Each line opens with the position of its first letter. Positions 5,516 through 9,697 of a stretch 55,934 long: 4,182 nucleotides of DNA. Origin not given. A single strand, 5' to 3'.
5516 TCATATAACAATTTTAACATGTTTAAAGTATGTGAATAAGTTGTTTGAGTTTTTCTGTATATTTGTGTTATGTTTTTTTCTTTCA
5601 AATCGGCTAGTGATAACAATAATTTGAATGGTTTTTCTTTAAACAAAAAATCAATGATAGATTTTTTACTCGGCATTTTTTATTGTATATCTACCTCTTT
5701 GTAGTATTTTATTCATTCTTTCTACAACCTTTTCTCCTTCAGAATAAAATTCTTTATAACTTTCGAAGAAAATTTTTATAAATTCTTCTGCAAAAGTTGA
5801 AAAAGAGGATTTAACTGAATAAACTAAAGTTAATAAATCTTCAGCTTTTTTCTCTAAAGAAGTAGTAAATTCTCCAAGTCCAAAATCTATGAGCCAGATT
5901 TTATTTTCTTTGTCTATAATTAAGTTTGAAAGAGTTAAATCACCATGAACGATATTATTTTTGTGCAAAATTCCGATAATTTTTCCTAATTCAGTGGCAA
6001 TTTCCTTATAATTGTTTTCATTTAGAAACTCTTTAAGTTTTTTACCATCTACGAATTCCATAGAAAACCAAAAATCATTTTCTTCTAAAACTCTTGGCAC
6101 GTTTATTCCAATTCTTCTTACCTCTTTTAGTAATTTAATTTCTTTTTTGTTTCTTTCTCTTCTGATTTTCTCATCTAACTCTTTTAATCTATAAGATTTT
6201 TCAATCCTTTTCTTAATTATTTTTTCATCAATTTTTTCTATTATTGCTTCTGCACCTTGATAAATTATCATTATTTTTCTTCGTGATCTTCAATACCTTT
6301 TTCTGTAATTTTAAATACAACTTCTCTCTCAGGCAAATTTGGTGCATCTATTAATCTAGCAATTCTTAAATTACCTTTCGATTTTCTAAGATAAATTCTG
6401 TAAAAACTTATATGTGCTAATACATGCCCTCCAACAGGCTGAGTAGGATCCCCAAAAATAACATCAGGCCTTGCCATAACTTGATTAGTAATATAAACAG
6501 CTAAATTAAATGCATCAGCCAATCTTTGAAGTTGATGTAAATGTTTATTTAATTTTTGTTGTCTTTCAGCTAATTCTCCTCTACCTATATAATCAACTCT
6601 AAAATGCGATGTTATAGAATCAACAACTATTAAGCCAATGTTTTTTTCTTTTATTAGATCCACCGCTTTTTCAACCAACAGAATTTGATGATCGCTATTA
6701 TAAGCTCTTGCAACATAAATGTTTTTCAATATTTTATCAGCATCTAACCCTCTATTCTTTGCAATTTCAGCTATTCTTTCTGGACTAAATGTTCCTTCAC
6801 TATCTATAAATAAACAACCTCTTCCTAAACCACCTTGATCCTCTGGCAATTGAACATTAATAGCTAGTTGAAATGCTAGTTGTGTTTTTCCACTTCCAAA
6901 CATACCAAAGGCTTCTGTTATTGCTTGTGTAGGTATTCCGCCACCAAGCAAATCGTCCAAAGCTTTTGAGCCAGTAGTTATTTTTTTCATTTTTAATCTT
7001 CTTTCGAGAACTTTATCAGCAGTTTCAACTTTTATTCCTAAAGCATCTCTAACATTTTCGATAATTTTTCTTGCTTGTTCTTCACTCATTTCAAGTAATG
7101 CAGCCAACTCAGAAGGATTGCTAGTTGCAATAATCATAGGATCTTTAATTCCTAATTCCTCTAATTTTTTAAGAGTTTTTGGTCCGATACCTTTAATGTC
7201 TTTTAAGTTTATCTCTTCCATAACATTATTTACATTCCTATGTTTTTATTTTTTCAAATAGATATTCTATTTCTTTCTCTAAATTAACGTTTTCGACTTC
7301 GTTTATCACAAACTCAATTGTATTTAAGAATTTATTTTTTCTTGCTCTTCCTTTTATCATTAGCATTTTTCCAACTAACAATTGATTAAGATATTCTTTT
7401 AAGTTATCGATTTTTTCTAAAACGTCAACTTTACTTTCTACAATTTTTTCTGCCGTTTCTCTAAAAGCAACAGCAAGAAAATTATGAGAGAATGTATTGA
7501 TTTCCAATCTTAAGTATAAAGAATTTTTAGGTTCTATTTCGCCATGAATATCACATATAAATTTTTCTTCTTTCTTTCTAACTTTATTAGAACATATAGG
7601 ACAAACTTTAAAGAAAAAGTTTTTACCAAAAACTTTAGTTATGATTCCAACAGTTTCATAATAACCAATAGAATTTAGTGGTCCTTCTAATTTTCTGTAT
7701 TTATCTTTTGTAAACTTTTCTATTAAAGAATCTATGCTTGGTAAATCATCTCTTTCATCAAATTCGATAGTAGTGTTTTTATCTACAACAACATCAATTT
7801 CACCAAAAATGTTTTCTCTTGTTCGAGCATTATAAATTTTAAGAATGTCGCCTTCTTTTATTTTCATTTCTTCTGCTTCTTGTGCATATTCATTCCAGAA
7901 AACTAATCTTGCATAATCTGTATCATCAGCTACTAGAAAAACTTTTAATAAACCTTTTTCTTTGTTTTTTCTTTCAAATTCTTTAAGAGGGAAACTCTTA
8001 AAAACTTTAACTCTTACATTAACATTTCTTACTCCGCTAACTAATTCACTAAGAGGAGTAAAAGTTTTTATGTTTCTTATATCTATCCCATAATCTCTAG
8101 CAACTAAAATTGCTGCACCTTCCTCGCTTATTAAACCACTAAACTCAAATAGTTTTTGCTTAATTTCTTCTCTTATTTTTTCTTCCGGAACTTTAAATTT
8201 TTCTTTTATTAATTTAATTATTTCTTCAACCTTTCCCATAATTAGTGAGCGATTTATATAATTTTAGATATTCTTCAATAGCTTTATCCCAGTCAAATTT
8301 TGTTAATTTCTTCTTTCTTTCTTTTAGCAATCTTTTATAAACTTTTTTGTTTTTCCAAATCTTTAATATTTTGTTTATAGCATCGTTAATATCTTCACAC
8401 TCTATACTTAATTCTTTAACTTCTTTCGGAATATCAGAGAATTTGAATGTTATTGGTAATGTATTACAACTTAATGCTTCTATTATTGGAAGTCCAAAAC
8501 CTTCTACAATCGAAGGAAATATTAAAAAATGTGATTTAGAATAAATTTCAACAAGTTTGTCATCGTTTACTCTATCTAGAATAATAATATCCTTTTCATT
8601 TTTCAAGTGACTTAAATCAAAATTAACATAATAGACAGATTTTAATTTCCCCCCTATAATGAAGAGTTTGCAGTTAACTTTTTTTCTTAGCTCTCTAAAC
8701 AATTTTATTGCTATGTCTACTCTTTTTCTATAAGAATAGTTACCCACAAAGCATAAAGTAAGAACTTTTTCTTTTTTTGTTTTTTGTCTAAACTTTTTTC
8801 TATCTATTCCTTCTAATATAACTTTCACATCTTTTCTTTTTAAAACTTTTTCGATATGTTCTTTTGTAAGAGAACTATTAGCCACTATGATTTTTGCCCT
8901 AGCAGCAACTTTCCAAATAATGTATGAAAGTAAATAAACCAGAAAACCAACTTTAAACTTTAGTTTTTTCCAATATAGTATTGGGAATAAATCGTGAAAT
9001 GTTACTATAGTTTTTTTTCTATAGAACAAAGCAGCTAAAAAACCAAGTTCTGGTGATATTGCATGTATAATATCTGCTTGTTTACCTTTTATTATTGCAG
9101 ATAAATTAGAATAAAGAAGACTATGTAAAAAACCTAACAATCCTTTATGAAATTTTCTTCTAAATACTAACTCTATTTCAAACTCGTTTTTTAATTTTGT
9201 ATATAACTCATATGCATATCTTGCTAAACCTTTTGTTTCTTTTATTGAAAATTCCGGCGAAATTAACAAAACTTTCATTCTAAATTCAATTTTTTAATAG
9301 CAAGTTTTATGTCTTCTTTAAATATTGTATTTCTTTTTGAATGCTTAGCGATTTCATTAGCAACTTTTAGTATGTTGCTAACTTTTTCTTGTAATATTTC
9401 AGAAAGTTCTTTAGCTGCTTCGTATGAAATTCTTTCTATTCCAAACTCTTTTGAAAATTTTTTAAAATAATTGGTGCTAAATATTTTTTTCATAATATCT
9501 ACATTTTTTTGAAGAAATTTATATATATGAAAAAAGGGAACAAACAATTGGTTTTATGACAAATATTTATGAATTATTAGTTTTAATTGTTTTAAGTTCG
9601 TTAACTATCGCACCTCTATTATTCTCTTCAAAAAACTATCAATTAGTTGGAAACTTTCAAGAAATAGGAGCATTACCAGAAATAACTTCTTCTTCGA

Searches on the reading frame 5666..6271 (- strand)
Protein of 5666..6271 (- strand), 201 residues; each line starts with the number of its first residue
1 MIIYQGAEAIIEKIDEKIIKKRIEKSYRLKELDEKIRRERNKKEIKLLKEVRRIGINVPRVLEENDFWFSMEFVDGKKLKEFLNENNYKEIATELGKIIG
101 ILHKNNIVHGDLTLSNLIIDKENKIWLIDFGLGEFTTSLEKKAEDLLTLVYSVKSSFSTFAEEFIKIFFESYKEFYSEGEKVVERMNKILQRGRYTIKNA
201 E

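Call 7: search_protein_families(library=pfam, proteins=[window:5666-6271:-], max_evalue=0.01)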
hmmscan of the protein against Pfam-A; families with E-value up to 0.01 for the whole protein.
window:5666-6271:- (201 aa): 8 families
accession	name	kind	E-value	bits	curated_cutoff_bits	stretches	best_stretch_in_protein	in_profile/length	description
PF00069.31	Pkinase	-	9.9e-15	55.1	31.7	1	18-151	18-163/263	Protein kinase domain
PF01163.29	RIO1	-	1.3e-14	54.7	22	1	21-131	30-149/187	RIO domain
PF06293.20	Kdo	-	3.6e-09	36.8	21.3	1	83-154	115-191/207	Lipopolysaccharide kinase (Kdo/WaaP) family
PF01636.29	APH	-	3.8e-09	37.1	23.2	1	38-104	34-109/239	Phosphotransferase enzyme family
PF03109.22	ABC1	-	7.4e-09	35.5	22.9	1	46-148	122-227/244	ABC1 atypical kinase-like domain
PF07714.23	PK_Tyr_Ser-Thr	-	7.3e-08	32.5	23.1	1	35-137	42-153/258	Protein tyrosine and serine/threonine kinase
PF07914.17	DUF1679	-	0.00015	21.2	24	1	79-179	244-345/414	Uncharacterized oxidoreductase dhs-27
PF19974.5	TCAD9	-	0.0011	18.6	40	1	106-130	298-321/429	Ternary complex associated domain 9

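Call 87: search_protein_families(library=ncbifam, proteins=[window:5666-6271:-], max_evalue=0.001)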
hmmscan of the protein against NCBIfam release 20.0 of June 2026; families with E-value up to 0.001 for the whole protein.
window:5666-6271:- (201 aa): 18 families
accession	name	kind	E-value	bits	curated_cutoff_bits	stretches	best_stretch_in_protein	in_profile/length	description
TIGR03724.2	arch_bud32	equivalog_domain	1.8e-57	193.9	125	1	6-196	1-193/193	KEOPS complex kinase/ATPase Bud32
NF011462.0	PRK14879.1-3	equivalog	8.7e-53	178.9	174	1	1-196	1-190/192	Kae1-associated kinase Bud32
NF007174.0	PRK09605.1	equivalog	3.2e-49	167.8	447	1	4-196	342-535/535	bifunctional N(6)-L-threonylcarbamoyladenine synthase/serine/threonine protein kinase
NF011463.0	PRK14879.1-4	equivalog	1.7e-45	155.3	188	1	2-196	22-225/237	Kae1-associated kinase Bud32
NF011460.0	PRK14879.1-1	equivalog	4.9e-41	140.4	199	1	3-196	24-221/232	Kae1-associated kinase Bud32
NF011464.0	PRK14879.1-7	equivalog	4.5e-40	137.7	246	1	16-196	28-214/221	Kae1-associated kinase Bud32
NF011461.0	PRK14879.1-2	equivalog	8e-39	133.7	372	1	5-196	10-210/225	Kae1-associated kinase Bud32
NF002475.0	PRK01723.1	equivalog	1e-13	50.9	142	1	35-156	82-214/241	3-deoxy-D-manno-octulosonic acid kinase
NF033483.0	PknB_PASTA_kin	equivalog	1.7e-09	37.3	450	1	68-136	83-157/563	Stk1 family PASTA domain-containing Ser/Thr kinase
NF038151.1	lanthi_synth_III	equivalog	3.7e-09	35.5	575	1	86-133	318-383/833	class III lanthionine synthetase LanKC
NF038150.1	lanthi_synth_IV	equivalog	9e-07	27.6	650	1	38-154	236-364/851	class IV lanthionine synthetase LanL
NF047741.1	antiphage_MADS6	equivalog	1.1e-06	27.5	460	0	102-138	315-351/612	methylation-associated defense system protein kinase MAD6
NF058632.1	SerThrKinPrkT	equivalog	4.5e-06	25.9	280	1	68-131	96-163/322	serine/threonine protein kinase PrkT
NF033068.1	APH_3p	equivalog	4.6e-06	26.3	205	0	107-174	177-237/255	APH(3') family aminoglycoside O-phosphotransferase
TIGR01982.1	UbiB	equivalog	4.7e-06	25.4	487.55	1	53-132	216-302/436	2-polyprenylphenol 6-hydroxylase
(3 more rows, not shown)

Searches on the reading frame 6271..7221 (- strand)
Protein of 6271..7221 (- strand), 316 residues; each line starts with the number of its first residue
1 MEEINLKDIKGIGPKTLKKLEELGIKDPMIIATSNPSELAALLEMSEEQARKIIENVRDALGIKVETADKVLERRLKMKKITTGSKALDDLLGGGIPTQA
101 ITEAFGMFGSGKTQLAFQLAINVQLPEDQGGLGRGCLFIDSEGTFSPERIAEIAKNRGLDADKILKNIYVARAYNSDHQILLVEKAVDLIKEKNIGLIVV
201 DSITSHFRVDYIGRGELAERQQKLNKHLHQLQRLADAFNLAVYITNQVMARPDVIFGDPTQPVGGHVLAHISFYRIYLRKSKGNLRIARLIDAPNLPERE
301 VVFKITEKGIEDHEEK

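Call 7: search_protein_families(library=pfam, proteins=[window:6271-7221:-], max_evalue=0.01)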
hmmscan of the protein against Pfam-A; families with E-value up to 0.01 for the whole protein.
window:6271-7221:- (316 aa): 8 families
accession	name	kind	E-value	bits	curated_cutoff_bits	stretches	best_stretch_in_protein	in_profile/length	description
PF08423.17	Rad51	-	2.6e-93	312.2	22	1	74-312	1-243/244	Rad51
PF00154.27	RecA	-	4.1e-17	62.9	27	1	74-282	26-222/262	recA bacterial DNA recombination protein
PF06745.19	ATPase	-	4.7e-10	39.7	26.6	1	82-311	2-225/231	KaiC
PF14520.12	HHH_5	-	1.1e-08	35.8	27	1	6-59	4-57/57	Helix-hairpin-helix domain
PF13481.12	AAA_25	-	1.6e-07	31.6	27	1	76-244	10-186/195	AAA domain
PF11798.14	IMS_HHH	-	0.00015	22.2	24.4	1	1-25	8-32/32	IMS family HHH motif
PF11731.14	Cdd1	-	0.0014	19.3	25.5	1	5-47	7-49/86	Pathogenicity locus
PF04539.22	Sigma70_r3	-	0.0032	18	25.3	0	35-60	22-47/78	Sigma-70 region 3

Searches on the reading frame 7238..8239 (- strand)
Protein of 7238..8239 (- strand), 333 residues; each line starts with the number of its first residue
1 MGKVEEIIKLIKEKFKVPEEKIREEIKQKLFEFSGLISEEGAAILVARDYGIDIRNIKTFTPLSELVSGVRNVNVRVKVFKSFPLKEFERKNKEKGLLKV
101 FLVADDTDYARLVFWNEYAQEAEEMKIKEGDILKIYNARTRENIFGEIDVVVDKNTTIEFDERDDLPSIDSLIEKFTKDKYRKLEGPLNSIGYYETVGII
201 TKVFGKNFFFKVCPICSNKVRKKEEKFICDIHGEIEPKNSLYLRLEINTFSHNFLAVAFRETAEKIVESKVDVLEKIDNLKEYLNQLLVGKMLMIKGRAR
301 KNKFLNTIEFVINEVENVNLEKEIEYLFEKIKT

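Call 7: search_protein_families(library=pfam, proteins=[window:7238-8239:-], max_evalue=0.01)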
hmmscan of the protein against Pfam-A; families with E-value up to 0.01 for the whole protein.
window:7238-8239:- (333 aa): 3 families
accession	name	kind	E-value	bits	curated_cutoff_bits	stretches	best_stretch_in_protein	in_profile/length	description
PF08646.16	Rep_fac-A_C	-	1.7e-07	31.6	28.5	1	193-327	1-146/146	Replication factor-A C terminal domain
PF01336.31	tRNA_anti-codon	-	2.8e-05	24.4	27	0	93-154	12-71/75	OB-fold nucleic acid binding domain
PF09999.14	DUF2240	-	4.8e-05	23.5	22.3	1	4-57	87-140/144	Uncharacterized protein conserved in archaea (DUF2240)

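Call 87: search_protein_families(library=ncbifam, proteins=[window:7238-8239:-], max_evalue=0.001)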
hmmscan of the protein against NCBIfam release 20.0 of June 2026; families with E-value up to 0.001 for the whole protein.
window:7238-8239:- (333 aa): 14 families
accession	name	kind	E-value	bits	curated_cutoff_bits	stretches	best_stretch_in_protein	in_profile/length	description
NF006255.0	PRK08402.1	equivalog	2.4e-29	102.4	442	1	5-325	7-343/355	replication factor A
NF009032.0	PRK12366.1-3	equivalog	4.4e-25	88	773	2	72-329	412-650/651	replication factor A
NF009034.0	PRK12366.1-5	equivalog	1.7e-23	82.9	789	2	15-142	12-141/642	replication factor A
NF009031.0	PRK12366.1-2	equivalog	2.8e-21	75.7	767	2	4-169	10-173/647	replication factor A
NF009030.0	PRK12366.1-1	equivalog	2.9e-18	65.7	1147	1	64-274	536-745/796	replication factor A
NF005551.0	PRK07211.1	equivalog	3e-13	49.9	575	1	1-155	1-146/485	single-stranded DNA binding protein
NF005554.0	PRK07218.1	equivalog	2.7e-12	46.4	447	2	4-169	4-157/423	Single-stranded DNA binding protein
NF012035.0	PRK15491.1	equivalog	6.9e-12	45.3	362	1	16-159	14-154/374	replication factor A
NF011288.0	PRK14699.1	equivalog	5.9e-09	35.3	544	1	57-147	273-361/484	replication factor A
NF005050.0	PRK06461.1-4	equivalog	4.9e-08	33.2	176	1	61-182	6-120/151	single-stranded DNA-binding protein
NF005051.0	PRK06461.1-5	equivalog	8.4e-08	32.4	235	1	64-182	6-118/146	single-stranded DNA-binding protein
NF009033.0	PRK12366.1-4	equivalog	2.4e-05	23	701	0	5-56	4-55/578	replication factor A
NF005048.0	PRK06461.1-1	equivalog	0.00035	20.9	230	1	68-171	10-106/148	single-stranded DNA-binding protein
NF005049.0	PRK06461.1-3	equivalog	0.00037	20.7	188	1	63-138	7-77/144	single-stranded DNA-binding protein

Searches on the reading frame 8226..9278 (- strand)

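Call 7: search_protein_families(library=pfam, proteins=[window:8226-9278:-], max_evalue=0.01)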
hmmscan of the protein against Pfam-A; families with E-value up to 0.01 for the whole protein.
window:8226-9278:- (350 aa): 5 families
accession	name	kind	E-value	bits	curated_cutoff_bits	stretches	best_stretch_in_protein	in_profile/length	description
PF00534.26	Glycos_transf_1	-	1e-25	90.7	26.4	1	160-323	2-171/172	Glycosyl transferases group 1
PF13692.12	Glyco_trans_1_4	-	4.1e-18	66.4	27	1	174-310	3-142/142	Glycosyl transferases group 1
PF13439.12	Glyco_transf_4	-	1.6e-13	51.5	28.5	1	38-160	42-168/170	Glycosyltransferase Family 4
PF20706.3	GT4-conflict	-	5.2e-08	32.7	26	1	122-272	141-305/385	Family 4 Glycosyltransferase in conflict systems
PF13579.12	Glyco_trans_4_4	-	0.0024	18.7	29.7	1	56-144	60-144/158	Glycosyl transferase 4-like domain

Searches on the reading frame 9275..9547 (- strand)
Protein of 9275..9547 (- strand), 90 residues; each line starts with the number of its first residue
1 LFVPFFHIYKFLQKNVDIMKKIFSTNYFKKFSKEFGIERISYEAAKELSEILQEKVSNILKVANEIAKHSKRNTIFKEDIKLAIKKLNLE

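Call 7: search_protein_families(library=pfam, proteins=[window:9275-9547:-], max_evalue=0.01)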
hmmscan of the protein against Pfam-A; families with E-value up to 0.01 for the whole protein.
window:9275-9547:- (90 aa): 8 families
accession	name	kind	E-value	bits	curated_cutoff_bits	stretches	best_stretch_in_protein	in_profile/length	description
PF00808.29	CBFD_NFYB_HMF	-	1.2e-09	38.8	21.4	1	35-84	15-65/65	Histone-like transcription factor (CBF/NF-Y) and archaeal histone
PF00125.30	Histone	-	5.4e-08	33.6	26.4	1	38-86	73-121/122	Core histone H2A/H2B/H3/H4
PF02969.23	TAF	-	5.5e-08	33.3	21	1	28-85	9-66/66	TATA box binding protein associated factor (TAF)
PF02291.21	TFIID-31kDa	-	3.6e-05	24.3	29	1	33-85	16-68/122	Transcription initiation factor IID, 31kD subunit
PF02269.22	TFIID-18kDa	-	5.6e-05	23.5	27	1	43-86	23-66/93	Transcription initiation factor IID, 18kD subunit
PF09123.17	DUF1931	-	9.5e-05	23.1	21.8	1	35-82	9-55/138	Domain of unknown function (DUF1931)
PF15630.12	CENP-S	-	0.00073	20.3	28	1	40-86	26-72/76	CENP-S protein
PF03847.19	TFIID_20kDa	-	0.0025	18.7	27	1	47-86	25-64/68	Transcription initiation factor TFIID subunit A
